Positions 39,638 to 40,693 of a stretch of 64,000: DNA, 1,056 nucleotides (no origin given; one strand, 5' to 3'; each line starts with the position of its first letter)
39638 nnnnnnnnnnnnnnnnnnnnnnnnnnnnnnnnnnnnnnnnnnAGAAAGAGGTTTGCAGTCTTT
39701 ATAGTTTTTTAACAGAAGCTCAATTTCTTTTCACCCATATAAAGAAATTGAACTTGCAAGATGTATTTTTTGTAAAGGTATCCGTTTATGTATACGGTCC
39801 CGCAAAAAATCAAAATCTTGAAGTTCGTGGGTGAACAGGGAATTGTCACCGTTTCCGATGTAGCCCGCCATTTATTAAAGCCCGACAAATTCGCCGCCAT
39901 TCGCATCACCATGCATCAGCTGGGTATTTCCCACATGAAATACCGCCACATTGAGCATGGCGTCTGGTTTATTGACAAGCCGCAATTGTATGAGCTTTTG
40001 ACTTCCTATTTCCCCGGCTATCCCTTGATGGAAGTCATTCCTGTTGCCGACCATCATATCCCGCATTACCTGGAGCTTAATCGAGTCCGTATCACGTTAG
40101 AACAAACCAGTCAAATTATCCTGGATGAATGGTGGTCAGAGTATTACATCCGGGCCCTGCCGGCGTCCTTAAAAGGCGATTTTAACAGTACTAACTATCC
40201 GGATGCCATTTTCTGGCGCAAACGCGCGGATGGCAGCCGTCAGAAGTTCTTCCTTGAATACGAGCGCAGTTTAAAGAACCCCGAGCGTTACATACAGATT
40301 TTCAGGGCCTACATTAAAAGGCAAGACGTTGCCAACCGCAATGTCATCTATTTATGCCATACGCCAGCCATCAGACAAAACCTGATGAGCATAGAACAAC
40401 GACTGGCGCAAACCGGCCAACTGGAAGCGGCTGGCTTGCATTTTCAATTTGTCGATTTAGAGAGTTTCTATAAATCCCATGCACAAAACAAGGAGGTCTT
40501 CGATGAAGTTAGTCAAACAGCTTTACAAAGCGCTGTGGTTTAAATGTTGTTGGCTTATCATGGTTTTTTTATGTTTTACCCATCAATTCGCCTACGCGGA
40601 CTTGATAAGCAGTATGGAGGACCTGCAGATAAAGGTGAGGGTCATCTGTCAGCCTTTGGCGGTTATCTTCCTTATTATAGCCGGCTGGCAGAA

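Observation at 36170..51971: ICE-like island (T4SS + excisionase + integrase) abutting the 5' side of tRNA-Ala: non-classical orientation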

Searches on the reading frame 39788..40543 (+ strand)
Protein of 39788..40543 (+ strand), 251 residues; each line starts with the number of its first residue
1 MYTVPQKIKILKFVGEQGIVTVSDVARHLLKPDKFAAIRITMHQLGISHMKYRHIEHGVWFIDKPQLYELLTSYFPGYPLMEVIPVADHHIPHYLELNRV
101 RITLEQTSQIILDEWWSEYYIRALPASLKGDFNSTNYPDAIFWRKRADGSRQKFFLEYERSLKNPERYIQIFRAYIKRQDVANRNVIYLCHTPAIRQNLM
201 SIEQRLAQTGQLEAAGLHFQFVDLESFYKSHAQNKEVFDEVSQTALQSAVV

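Call 6: search_protein_families(library=pfam, proteins=[window:39788-40543:+], max_evalue=0.01)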
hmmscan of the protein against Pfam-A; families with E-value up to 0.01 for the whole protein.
window:39788-40543:+ (251 aa): 1 family
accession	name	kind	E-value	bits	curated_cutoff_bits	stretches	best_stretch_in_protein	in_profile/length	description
PF13814.12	Replic_Relax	-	3e-05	24.7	25.3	1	88-176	92-173/191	Replication-relaxation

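Call 55: find_homologous_proteins(query=window:39788-40543:+, max_evalue=1e-10)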
Query window:39788-40543:+ (251 aa): 59 proteins with E <= 1e-10 among 302 candidates.
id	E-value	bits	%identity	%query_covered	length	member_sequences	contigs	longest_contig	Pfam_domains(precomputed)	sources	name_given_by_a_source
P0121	1.9e-166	570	100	100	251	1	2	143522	-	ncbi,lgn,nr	ncbi:MAG: replication-relaxation family protein [Candidatus Omnitrophica bacterium]|nr:replication-r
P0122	8.3e-123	427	73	100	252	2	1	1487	-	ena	-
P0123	6.7e-118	411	71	100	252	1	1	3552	-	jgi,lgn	jgi:hypothetical protein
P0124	2.9e-117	409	71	100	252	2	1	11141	-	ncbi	-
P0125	6.2e-117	408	70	100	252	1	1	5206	-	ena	-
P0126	2.4e-114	399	70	99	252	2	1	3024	-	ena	-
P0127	4.6e-93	329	58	94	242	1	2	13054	-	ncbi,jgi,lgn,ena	-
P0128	4.9e-93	329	61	94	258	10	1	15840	-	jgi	-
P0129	1.0e-91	325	58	100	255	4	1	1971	-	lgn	-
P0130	4.8e-91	323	54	99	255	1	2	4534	-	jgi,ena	-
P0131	1.6e-90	321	58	100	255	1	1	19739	-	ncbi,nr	ncbi:MAG: hypothetical protein HQL15_06265 [Candidatus Omnitrophica bacterium]|nr:hypothetical prote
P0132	2.7e-90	320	60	92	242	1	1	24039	-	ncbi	-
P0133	7.6e-90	319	58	99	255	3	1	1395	-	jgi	jgi:hypothetical protein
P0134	1.7e-89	318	58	93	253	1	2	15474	-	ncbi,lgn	-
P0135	1.8e-89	318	57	92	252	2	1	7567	-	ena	-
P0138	8.2e-88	312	56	93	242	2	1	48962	PF13814.13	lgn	-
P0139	2.7e-86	307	56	93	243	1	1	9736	PF13814.13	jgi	jgi:hypothetical protein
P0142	1.7e-85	305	53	99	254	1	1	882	PF13814.13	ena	-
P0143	2.3e-85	304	55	100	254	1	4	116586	-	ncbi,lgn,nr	ncbi:MAG: hypothetical protein KGJ09_07320 [Candidatus Omnitrophica bacterium]|nr:hypothetical prote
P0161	4.5e-71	257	48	91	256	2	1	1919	PF13814.13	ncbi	-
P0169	4.4e-64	235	48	89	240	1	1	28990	PF13814.13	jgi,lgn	-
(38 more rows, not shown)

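Call 56: find_encoding_contigs(protein=P0131, flank=10000, max_places=2)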
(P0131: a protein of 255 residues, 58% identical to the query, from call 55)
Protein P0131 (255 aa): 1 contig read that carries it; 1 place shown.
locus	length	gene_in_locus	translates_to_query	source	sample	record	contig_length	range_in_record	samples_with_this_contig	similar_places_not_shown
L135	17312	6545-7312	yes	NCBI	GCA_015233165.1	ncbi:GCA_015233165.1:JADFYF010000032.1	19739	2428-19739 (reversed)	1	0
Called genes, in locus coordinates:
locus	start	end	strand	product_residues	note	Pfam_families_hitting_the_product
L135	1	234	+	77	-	PF07275:ArdA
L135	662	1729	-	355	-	PF01548:DEDD_Tnp_IS110, PF02371:Transposase_20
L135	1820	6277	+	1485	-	-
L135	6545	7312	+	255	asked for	-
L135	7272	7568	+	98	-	PF04956:TrbC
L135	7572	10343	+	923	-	PF11130:TraC_F_IV, PF19044:P-loop_TraG, PF12846:AAA_10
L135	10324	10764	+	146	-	PF13441:Gly-zipper_YMGG (weak), PF13488:Gly-zipper_Omp (weak)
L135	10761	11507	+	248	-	-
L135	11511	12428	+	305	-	PF04610:TrbL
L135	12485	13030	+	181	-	-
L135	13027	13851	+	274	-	PF03524:CagX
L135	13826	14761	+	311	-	PF03743:TrbI, PF12508:Transposon_TraM (weak)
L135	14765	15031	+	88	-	PF09676:TraV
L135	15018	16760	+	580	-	PF02534:T4SS-DNA_transf (weak), PF10412:TrwB_AAD_bind (faint), PF12696:TraG-D_C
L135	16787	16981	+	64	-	PF12728:HTH_17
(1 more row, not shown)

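Call 57: find_encoding_contigs(protein=P0143, flank=10000, max_places=2)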
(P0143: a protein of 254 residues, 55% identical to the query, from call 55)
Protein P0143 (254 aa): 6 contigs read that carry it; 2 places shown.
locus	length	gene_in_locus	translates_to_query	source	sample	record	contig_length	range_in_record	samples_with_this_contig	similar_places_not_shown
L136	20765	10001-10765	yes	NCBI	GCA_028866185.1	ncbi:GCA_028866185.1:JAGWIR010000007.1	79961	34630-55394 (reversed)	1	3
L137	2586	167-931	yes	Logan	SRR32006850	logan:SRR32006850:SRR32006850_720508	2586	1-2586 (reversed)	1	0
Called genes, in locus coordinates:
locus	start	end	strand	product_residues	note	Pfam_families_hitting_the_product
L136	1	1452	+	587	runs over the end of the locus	PF05524:PEP-utilisers_N, PF00391:PEP-utilizers, PF02896:PEP-utilizers_C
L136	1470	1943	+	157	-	PF02627:CMD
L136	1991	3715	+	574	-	PF02776:TPP_enzyme_N, PF00205:TPP_enzyme_M, PF02775:TPP_enzyme_C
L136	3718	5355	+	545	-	PF02776:TPP_enzyme_N, PF00205:TPP_enzyme_M, PF02775:TPP_enzyme_C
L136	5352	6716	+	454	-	PF00171:Aldedh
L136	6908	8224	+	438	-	PF00070:Pyr_redox (faint), PF01266:DAO (faint), PF07992:Pyr_redox_2, PF22366:NDH2_C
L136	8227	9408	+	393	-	PF05940:NnrS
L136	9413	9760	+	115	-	PF04343:DUF488, PF22751:DUF488-N3a, PF22752:DUF488-N3i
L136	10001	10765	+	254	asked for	-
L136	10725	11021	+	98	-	PF04956:TrbC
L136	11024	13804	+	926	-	PF11130:TraC_F_IV, PF10412:TrwB_AAD_bind (faint), PF19044:P-loop_TraG, PF12846:AAA_10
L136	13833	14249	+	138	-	PF00436:SSB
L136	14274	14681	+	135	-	PF05433:Rick_17kDa_Anti (faint)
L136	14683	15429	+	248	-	-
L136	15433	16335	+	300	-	-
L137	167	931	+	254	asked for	-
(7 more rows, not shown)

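Call 58: find_encoding_contigs(protein=P0124, flank=10000, max_places=2)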
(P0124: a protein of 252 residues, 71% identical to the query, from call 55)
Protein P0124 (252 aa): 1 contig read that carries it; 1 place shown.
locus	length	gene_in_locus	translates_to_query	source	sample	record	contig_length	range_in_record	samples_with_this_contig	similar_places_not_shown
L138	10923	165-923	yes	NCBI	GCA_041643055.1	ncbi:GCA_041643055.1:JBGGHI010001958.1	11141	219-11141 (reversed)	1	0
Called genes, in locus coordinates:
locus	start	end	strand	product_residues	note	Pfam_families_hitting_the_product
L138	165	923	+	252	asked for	-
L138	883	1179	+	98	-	PF04956:TrbC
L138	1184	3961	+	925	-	PF11130:TraC_F_IV, PF03135:CagE_TrbE_VirB (faint), PF10412:TrwB_AAD_bind (faint), PF19044:P-loop_TraG, PF12846:AAA_10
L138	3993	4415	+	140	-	PF00436:SSB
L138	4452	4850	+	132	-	PF13441:Gly-zipper_YMGG (weak), PF13488:Gly-zipper_Omp (weak)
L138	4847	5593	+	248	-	-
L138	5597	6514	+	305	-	PF04610:TrbL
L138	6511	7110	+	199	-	-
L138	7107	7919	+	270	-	PF03524:CagX (weak)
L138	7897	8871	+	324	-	PF03743:TrbI, PF12508:Transposon_TraM (weak)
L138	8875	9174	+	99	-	PF09676:TraV (weak)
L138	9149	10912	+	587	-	PF02534:T4SS-DNA_transf (faint), PF10412:TrwB_AAD_bind (faint), PF12696:TraG-D_C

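Call 85: search_protein_families(library=ncbifam, proteins=[window:39788-40543:+], max_evalue=0.01)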
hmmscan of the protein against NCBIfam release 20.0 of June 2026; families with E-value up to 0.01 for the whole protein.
window:39788-40543:+ (251 aa): 1 family
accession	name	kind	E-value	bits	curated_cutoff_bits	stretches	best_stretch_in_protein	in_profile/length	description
NF041423.1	MobC_subf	subfamily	3.8e-09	36.2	200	1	88-202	105-208/240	MobC family replication-relaxation protein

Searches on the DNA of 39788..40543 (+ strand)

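Call 62: search_rna_families(source=L136, start=9500, end=10100, threshold=evalue, max_evalue=1)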
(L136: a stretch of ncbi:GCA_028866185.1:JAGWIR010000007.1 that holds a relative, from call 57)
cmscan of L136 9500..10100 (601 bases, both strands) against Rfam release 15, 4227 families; matches with E-value up to 1: 1.
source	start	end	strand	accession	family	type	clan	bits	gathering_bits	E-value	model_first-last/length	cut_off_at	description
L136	9908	10003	-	RF00117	C0719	Gene; sRNA;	-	18.4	50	0.029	1-222/222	no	C0719 RNA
